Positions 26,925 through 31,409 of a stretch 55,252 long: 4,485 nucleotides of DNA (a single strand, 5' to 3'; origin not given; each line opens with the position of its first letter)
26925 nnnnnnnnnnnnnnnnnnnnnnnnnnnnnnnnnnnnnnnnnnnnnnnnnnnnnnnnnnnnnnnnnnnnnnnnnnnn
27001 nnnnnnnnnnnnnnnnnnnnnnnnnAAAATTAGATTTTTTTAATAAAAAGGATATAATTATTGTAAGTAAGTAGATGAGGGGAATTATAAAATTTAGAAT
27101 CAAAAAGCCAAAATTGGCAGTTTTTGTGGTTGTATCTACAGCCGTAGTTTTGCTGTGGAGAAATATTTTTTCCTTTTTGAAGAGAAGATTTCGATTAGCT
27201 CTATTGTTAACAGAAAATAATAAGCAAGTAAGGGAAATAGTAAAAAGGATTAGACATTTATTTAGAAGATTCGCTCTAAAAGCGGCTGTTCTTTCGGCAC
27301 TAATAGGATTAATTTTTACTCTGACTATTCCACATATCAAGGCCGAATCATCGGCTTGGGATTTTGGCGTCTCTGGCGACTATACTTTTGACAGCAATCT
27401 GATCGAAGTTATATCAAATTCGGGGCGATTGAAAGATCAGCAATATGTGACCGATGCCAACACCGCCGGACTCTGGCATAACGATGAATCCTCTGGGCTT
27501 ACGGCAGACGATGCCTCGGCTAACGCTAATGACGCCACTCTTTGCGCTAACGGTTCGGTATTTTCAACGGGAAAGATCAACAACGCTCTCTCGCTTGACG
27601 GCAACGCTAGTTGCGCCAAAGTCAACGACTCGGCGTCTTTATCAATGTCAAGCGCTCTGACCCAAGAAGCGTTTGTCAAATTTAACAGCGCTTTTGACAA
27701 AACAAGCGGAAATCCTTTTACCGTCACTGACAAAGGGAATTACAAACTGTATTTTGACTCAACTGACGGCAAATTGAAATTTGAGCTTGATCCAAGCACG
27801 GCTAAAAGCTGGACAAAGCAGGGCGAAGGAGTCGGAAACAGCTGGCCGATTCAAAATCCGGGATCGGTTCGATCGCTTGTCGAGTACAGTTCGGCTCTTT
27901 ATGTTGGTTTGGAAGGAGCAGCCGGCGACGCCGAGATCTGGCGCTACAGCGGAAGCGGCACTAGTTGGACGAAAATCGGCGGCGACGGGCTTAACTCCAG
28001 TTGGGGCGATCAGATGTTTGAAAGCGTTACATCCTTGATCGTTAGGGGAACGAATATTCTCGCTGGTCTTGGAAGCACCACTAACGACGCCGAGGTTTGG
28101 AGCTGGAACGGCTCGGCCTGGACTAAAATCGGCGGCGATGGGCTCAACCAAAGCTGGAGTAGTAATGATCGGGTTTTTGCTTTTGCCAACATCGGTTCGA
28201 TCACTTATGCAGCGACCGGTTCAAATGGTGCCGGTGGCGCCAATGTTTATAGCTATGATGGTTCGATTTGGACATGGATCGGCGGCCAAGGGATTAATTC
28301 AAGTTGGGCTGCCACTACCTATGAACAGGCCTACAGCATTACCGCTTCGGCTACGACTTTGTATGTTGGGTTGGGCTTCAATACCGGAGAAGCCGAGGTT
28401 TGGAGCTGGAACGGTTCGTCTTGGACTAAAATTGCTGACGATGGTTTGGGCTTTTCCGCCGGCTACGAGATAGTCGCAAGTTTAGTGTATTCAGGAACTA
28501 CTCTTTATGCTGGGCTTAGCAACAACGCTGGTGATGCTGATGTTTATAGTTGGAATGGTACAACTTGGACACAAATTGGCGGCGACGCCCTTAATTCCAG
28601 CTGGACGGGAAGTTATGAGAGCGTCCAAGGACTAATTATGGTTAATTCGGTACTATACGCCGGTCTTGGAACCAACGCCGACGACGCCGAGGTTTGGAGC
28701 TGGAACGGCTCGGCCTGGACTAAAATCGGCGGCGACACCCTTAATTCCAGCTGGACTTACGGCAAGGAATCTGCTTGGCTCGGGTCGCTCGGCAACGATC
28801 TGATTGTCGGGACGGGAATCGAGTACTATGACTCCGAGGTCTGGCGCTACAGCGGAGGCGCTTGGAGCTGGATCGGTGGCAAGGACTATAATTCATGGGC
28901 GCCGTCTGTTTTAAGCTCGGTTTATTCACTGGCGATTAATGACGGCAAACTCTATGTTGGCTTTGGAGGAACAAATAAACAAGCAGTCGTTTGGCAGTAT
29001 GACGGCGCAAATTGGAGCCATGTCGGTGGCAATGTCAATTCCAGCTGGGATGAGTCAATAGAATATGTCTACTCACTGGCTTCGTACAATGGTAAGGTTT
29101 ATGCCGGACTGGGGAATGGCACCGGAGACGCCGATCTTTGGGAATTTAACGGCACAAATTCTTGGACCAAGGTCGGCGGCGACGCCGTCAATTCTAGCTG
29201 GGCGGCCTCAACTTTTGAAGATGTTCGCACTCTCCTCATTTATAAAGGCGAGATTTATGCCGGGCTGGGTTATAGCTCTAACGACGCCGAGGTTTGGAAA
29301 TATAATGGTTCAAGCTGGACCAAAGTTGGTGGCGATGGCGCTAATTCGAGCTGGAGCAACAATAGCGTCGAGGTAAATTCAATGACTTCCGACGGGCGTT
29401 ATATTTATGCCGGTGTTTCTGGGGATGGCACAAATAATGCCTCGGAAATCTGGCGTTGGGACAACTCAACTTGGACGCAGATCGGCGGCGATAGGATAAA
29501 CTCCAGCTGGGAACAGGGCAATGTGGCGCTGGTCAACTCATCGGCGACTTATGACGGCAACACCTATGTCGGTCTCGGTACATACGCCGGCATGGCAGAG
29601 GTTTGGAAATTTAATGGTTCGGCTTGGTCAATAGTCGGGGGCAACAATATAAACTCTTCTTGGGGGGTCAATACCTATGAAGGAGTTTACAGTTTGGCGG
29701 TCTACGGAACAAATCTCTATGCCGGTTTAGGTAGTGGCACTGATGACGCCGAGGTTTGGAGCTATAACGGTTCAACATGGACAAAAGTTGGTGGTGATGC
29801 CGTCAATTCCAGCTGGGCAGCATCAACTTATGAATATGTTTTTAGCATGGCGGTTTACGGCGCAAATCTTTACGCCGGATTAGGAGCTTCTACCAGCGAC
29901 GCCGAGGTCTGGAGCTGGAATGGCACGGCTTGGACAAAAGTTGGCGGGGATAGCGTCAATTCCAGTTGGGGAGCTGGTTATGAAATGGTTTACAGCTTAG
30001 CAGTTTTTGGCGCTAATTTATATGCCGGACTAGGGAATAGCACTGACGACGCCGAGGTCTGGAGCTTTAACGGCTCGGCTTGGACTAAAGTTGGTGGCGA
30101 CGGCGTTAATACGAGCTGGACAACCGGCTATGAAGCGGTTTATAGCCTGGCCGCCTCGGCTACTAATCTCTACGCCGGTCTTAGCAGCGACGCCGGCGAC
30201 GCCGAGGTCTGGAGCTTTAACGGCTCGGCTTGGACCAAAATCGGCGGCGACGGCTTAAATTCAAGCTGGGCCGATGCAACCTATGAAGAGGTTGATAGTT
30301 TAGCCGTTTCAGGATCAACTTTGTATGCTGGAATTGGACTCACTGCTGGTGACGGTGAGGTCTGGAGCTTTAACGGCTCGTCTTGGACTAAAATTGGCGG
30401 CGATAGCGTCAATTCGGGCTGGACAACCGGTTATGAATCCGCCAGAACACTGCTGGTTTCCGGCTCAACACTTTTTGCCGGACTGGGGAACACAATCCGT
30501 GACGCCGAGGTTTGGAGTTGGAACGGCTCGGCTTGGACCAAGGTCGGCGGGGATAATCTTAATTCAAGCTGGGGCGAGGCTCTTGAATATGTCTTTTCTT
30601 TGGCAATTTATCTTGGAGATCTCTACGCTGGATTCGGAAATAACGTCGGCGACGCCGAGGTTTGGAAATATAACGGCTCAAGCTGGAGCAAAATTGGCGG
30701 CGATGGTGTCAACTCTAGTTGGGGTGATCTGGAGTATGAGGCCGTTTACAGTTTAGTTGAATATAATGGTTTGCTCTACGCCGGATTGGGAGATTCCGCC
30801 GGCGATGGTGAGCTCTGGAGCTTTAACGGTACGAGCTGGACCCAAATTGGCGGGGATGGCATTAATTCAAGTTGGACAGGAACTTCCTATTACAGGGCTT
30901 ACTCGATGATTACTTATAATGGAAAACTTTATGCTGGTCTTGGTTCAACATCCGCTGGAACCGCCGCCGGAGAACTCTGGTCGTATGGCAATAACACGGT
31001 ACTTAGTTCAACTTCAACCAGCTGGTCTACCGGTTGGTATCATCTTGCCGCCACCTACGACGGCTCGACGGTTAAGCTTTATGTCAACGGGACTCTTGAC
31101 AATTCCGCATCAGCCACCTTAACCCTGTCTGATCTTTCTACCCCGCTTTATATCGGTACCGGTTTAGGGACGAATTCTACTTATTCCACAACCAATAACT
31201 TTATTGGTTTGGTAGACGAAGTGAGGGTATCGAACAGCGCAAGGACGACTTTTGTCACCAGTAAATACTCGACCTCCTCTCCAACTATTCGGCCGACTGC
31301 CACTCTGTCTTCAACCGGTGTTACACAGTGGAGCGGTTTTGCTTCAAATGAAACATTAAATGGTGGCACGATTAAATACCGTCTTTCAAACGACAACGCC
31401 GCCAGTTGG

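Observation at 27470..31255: LamG-like jelly-roll split by a ~1050-aa insertion of ~21 Kelch-like blades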

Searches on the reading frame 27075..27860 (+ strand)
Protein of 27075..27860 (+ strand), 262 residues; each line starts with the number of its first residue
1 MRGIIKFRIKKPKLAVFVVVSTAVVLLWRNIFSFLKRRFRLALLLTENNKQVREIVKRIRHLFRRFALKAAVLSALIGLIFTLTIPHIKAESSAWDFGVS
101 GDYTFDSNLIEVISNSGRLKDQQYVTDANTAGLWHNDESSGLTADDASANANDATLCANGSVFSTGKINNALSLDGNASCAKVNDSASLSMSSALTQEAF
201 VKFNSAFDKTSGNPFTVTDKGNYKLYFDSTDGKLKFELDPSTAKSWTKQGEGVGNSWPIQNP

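Call 9: search_protein_families(library=pfam, proteins=[window:27075-27860:+], max_evalue=10)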
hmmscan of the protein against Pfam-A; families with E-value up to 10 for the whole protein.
window:27075-27860:+ (262 aa): 1 family
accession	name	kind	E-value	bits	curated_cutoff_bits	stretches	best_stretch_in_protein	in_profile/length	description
PF10826.14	DUF2551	-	0.19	12.5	23.4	1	37-82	13-55/83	Protein of unknown function (DUF2551)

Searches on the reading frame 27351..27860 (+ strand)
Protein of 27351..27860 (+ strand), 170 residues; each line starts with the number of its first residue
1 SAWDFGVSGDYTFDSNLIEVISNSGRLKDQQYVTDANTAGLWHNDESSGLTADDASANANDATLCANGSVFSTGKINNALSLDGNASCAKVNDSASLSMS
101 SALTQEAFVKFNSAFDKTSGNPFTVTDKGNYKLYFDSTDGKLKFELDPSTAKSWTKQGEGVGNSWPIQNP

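Call 26: find_related_loci(query=window:27351-27860:+, collection=genome_contigs, flank=10000)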
Query window:27351-27860:+ (170 aa) in genome_contigs; peptide patterns used: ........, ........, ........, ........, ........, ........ (x = any residue, [..] = any of these).
126 stretches matched a pattern; 5 encode a relative of the query (tblastn E <= 1e-3); 5 distinct loci.
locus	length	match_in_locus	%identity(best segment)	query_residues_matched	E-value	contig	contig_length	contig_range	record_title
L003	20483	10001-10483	55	3-165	1e-49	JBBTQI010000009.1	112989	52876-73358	MAG: Patescibacteria group bacterium isolate H43-bin163_1 H43_bin163_1_000000000009, whole genome shotgun sequence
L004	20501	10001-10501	55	3-170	8e-46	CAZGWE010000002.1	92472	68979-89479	MAG TPA_asm: uncultured Candidatus Saccharibacteria bacterium isolate binchicken_co251_1001 genome assembly, contig: NOD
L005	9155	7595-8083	43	3-165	9e-34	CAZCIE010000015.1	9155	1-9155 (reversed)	MAG TPA_asm: uncultured Candidatus Saccharimonas sp. isolate SRP192927_co4_1008 genome assembly, contig: NODE_19085_leng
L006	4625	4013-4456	37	27-156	7e-18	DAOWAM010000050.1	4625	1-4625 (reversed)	MAG TPA_asm: bacterium isolate CSMAG_1835 CSMAG_1835_k141_1499368_length_4625_cov_12.0000, whole genome shotgun sequence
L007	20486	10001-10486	56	3-163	3e-51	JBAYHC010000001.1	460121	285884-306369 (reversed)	MAG: Patescibacteria group bacterium isolate SO_2016_GW1_140 scaffold00011_OW334_2016, whole genome shotgun sequence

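Call 76: search_protein_representatives(alignment_id=A5)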
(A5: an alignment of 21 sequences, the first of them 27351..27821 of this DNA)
Query: 21 sequences, 148 profile positions. Proteins with E-value up to 0.001 (for the whole library): 31209; up to 1e-10: 7180; up to 1e-30: 658. The best 150 are listed.
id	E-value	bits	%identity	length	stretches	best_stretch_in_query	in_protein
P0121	4.9e-123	422.6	-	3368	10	39-115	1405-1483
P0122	2.3e-120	413.9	-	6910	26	36-109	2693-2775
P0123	1.2e-104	362.9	-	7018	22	36-112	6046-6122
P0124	1.4e-96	336.7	-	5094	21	38-128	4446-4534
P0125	1.7e-91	320.2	-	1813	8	41-131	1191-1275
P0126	3.6e-87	306.2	-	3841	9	19-109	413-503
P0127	8.0e-77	272.6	-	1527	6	35-111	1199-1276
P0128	2.6e-71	254.7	-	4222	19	31-114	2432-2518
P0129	4.4e-71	254.0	-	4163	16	38-113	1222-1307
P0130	4.6e-69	247.4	-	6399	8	29-143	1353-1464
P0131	4.8e-69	247.4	-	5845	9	31-118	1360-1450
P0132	6.3e-68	243.8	-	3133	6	43-133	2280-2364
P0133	8.3e-68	243.4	-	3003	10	35-112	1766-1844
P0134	3.8e-67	241.2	-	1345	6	42-131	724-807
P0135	8.4e-67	240.1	-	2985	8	41-130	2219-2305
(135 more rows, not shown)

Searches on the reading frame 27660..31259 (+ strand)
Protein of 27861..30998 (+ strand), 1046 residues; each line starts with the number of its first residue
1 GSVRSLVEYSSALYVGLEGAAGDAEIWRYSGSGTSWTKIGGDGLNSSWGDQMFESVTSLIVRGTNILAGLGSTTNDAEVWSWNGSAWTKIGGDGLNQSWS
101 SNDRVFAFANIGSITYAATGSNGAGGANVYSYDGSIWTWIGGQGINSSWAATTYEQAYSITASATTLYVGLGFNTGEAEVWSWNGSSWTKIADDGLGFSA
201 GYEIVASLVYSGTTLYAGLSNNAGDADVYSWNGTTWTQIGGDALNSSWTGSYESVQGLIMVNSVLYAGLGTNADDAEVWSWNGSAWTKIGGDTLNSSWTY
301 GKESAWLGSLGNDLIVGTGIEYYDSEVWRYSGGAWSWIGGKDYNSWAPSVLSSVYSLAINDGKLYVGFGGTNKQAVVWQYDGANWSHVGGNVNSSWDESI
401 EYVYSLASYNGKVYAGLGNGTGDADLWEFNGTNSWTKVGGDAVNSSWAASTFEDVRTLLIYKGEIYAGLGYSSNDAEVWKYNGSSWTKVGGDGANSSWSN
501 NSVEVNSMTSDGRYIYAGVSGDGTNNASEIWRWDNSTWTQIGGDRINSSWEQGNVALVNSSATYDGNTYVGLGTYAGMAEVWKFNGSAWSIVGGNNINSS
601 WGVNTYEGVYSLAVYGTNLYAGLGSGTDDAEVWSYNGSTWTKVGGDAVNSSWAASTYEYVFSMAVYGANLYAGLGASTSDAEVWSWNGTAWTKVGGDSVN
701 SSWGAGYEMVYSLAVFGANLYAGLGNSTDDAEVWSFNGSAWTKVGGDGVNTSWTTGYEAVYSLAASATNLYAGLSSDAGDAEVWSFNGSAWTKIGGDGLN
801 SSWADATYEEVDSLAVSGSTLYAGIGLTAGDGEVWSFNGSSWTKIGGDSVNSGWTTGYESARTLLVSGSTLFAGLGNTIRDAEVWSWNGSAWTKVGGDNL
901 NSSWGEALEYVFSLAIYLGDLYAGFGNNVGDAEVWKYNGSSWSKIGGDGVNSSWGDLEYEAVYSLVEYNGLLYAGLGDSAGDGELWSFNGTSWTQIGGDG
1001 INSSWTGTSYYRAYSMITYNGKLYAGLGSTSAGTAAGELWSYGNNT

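Call 9: search_protein_families(library=pfam, proteins=[window:27861-30998:+], max_evalue=10)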
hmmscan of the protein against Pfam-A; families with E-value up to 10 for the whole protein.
window:27861-30998:+ (1046 aa): 0 families

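Call 35: predict_structure(alignment_id=A1)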
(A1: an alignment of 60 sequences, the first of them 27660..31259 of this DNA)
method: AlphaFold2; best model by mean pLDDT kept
length: 1200 residues; sequences in the alignment: 60
mean_pLDDT: 79.1   pTM: 0.75
mean pLDDT of the five models: 79.1, 77.8, 77.0, 75.2, 75.2
residues with pLDDT >= 90: 287; 70-90: 651; 50-70: 198; < 50: 64
segments of 3 or more residues with pLDDT < 50: 60-73, 85-91, 107-109, 169-178, 187-194, 210-220, 414-416
pLDDT, mean of each block of 10 residues (from residue 1): 94 84 94 92 87 73 35 52 49 58 52 68 86 85 81 89 66 45 49 55 59 36 81 86 81 88 71 87 84 86 85 74 84 82 83 81 70 78 72 78 69 54 77 72 77 66 68 84 81 83 86 83 90 87 91 92 83 90 87 84 92 82 83 90 85 90 89 87 87 79 93 82 74 72 66 81 66 71 79 79 83 72 78 83 76 86 70 71 80 70 79 71 68 78 77 79 86 82 90 85 92 91 83 92 84 93 90 78 89 71 81 94 96 95 97 88 91 72 92 87
secondary structure, 60 per line:
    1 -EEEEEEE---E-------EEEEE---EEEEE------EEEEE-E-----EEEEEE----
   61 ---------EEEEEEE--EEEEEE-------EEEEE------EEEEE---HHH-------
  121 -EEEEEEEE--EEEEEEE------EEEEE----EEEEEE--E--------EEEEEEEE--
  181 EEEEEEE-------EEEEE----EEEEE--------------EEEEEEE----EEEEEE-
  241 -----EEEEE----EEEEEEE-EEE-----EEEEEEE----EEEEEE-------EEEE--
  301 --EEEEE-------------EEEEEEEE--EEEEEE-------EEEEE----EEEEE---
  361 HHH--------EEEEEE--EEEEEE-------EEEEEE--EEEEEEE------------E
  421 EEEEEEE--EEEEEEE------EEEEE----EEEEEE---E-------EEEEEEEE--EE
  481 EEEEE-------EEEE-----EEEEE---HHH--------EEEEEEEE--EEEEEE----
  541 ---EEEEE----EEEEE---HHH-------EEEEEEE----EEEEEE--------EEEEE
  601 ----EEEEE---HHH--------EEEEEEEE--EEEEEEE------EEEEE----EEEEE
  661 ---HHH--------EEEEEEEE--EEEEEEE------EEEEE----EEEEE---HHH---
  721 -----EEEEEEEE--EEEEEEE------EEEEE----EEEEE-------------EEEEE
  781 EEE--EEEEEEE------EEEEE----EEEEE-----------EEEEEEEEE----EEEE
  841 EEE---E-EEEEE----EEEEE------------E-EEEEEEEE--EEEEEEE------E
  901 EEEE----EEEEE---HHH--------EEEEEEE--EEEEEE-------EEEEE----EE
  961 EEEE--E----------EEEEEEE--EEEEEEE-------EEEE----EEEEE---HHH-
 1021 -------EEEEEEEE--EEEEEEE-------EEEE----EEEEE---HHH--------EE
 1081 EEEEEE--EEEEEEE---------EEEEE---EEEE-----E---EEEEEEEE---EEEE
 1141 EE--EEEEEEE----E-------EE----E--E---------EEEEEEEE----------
elements in order (helices of 4 or more, strands of 3 or more residues): E2-8 E20-24 E28-32 E39-43 E51-56 E70-76 E79-84 E92-96 E103-107 E122-129 E132-138 E145-149 E154-159 E171-178 E181-187 E195-199 E204-208 E223-229 E234-239 E246-250 E255-261 E263-265 E271-277 E282-287 E295-298 E303-307 E321-328 E331-336 E344-348 E353-357 E372-377 E380-385 E393-398 E401-407 E420-427 E430-436 E443-447 E452-457 E469-476 E479-485 E493-496 E502-506 E521-528 E531-536 E544-548 E553-557 E571-577 E582-587 E596-600 E605-609 E624-631 E634-640 E647-651 E656-660 E675-682 E685-691 E698-702 E707-711 E726-733 E736-742 E749-753 E758-762 E776-783 E786-792 E799-803 E808-812 E824-832 E837-843 E849-853 E858-862 E877-884 E887-893 E900-904 E909-913 E928-934 E937-942 E950-954 E959-964 E978-984 E987-993 E1001-1004 E1009-1013 E1028-1035 E1038-1044 E1052-1055 E1060-1064 E1079-1086 E1089-1095 E1105-1109 E1113-1116 E1126-1133 E1137-1142 E1145-1151 E1183-1190

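Call 43: fold_search(model_id=the predicted structure, library=pdb)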
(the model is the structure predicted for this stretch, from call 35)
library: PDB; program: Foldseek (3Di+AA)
matches with E <= 10: 1374; with E <= 0.001: 799
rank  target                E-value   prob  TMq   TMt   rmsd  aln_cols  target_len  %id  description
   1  9qaw_A                7.7e-17  1.00  0.14  0.06  31.4      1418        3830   10  CryoEM structure of the human LRP2 receptor ectodomain in complex with LRPAP1 (released 2026-03-11)
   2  4a08_A                1.6e-15  1.00  0.15  0.16  31.6      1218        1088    9  Structure of hsDDB1-drDDB2 bound to a 13 bp CPD-duplex (purine at D-1 position) at 3.0 A resolution (CPD 1) (released 2011-11-30)
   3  2b5l_A                1.6e-15  1.00  0.14  0.15  32.6      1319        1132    9  Crystal Structure of DDB1 In Complex with Simian Virus 5 V Protein (released 2006-02-28)
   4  9ozc_A                1.8e-15  1.00  0.13  0.10  52.1      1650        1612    8  Cryo-EM structure of 1:2:1 ROS1/NEL/NICOL holo-complex, conformation 1. (released 2026-02-25)
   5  8em7_A                3.5e-15  1.00  0.15  0.05  28.4      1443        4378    9  Cryo-EM structure of LRP2 at pH 5.2 (released 2023-02-08)
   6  2b5l_B                6.4e-15  1.00  0.15  0.16  32.5      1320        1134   10  Crystal Structure of DDB1 In Complex with Simian Virus 5 V Protein (released 2006-02-28)
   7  9hwg_d                6.7e-15  1.00  0.15  0.16  32.5      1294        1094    9  Structure of the transcribing Pol II-TCR-RECQL5 complex (released 2025-07-16)
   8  5v3o_A                6.7e-15  1.00  0.15  0.16  32.3      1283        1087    8  Cereblon in complex with DDB1 and CC-220 (released 2017-05-03)
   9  4a11_A                7.3e-15  1.00  0.15  0.17  31.4      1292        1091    9  Structure of the hsDDB1-hsCSA complex (released 2011-12-07)
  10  7oo3_d                9.7e-15  1.00  0.15  0.16  32.4      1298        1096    9  Pol II-CSB-CSA-DDB1-UVSSA (Structure1) (released 2021-10-06)
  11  6zx9_A                2.7e-14  1.00  0.16  0.17  33.1      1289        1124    9  Crystal structure of SIV Vpr,fused to T4 lysozyme, isolated from moustached monkey, bound to human DDB1 and human DCAF (released 2021-07-21)
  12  6dsz_A                1.1e-13  1.00  0.14  0.15  33.0      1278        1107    9  Crystal structure of DDB1 in complex with DET1- and DDB1-associated protein 1 (DDA1) (released 2018-12-12)
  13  3e0c                  1.3e-13  1.00  0.14  0.16  30.4      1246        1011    9  Crystal Structure of DNA Damage-Binding protein 1(DDB1) (released 2008-09-16)
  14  9bfu_A                2.6e-13  1.00  0.14  0.10  40.0      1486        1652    8  Cryo-EM structure of Sevenless extracellular domain (composite map of the dimer, pH 4.6) (released 2025-01-29)
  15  9e2g_2B               2.7e-13  1.00  0.17  0.29  25.2       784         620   12  Cryo-EM structure of 48 nm repeat of microtubule doublet from T. brucei flagellum (released 2025-03-12)
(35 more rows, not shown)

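Call 53: search_solved_structures(query=window:27861-30998:+, max_evalue=1, show_alignments=1)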
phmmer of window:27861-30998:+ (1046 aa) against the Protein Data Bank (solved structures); distinct sequences matched with E-value up to 1: 0.

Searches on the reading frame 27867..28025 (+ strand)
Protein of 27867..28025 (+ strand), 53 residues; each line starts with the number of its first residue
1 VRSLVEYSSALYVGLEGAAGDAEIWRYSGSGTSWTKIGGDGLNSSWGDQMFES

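Call 52: search_solved_structures(query=A4, max_evalue=10, show_alignments=3)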
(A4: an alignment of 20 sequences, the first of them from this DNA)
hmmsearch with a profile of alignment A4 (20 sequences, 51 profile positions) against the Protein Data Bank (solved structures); distinct sequences matched with E-value up to 10: 1.
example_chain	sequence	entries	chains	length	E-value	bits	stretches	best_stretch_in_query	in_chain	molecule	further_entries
5y2z_B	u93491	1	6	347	5.4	10.2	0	6-31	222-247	Leucine-rich glioma-inactivated protein 1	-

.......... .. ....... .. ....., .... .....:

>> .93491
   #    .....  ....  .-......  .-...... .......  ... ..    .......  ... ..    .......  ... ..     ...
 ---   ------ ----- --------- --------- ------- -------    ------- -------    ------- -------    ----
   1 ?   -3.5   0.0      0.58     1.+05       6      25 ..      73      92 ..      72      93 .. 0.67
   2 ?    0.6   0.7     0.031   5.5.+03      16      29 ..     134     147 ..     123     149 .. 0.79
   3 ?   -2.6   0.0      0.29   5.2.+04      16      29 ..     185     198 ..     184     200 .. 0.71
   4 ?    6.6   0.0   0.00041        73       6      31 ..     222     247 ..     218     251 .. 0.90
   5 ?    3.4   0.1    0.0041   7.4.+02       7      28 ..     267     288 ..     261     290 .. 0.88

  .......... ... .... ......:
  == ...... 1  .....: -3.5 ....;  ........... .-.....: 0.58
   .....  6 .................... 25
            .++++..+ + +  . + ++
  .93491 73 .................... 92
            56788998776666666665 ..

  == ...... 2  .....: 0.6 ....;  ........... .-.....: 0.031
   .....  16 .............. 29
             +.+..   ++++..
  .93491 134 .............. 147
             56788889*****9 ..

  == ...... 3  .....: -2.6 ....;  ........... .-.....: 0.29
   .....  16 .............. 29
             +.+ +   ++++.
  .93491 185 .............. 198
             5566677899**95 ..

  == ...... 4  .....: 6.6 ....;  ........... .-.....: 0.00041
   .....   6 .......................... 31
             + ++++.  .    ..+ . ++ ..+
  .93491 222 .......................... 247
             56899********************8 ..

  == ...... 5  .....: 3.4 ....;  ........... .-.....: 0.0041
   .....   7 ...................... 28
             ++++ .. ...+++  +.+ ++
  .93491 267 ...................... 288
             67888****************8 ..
